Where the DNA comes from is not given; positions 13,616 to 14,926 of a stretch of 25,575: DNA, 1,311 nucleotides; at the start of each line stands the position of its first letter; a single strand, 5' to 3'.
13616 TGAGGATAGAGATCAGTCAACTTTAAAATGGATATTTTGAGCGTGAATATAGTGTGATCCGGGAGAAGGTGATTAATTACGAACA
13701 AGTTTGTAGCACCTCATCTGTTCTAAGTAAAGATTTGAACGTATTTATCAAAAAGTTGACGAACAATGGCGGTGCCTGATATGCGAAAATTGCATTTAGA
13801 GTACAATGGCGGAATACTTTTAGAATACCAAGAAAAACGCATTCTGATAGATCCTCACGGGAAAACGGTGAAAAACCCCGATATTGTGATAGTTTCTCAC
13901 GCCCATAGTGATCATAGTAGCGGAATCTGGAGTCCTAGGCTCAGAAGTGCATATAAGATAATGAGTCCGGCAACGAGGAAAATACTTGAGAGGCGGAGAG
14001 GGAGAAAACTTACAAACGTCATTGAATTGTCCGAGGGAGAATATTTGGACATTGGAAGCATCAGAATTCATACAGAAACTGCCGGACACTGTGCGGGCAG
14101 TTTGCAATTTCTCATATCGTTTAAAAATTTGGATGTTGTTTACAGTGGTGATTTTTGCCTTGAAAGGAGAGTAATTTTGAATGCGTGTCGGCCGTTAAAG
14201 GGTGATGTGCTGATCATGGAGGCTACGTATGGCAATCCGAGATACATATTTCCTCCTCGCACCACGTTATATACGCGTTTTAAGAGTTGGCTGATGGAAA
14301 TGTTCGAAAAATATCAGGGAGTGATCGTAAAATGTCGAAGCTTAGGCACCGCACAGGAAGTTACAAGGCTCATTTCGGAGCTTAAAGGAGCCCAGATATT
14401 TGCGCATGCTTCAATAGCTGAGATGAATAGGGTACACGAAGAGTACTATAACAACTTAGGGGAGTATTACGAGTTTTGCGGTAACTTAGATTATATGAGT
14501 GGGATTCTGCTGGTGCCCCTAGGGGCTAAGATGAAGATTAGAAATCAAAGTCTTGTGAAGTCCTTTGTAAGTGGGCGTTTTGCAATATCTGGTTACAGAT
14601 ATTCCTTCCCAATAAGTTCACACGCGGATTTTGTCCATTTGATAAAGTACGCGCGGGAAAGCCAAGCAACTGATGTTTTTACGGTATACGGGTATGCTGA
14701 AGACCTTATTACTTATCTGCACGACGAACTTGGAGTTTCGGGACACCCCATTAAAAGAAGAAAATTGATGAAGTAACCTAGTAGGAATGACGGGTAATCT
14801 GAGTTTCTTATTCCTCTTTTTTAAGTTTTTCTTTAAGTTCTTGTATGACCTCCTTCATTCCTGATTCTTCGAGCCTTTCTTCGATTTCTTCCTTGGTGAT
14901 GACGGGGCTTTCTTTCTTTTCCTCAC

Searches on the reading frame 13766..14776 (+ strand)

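Call 12: search_protein_families(library=pfam, proteins=[window:13766-14776:+], max_evalue=0.001)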
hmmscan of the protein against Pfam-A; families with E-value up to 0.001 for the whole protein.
window:13766-14776:+ (336 aa): 3 families
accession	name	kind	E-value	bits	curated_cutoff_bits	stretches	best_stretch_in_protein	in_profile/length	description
PF12706.13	Lactamase_B_2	-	5.1e-08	33.2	27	1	25-159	17-170/200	Beta-lactamase superfamily domain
PF00753.33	Lactamase_B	-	1.5e-07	32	22.7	1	28-145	34-162/196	Metallo-beta-lactamase superfamily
PF13483.12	Lactamase_B_3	-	3.5e-05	24.3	24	1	18-129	11-110/160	Beta-lactamase superfamily domain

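Call 82: search_protein_families(library=padloc, proteins=[window:13766-14776:+], max_evalue=0.01)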
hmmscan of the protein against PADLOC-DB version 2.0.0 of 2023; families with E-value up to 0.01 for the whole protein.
window:13766-14776:+ (336 aa): 0 families
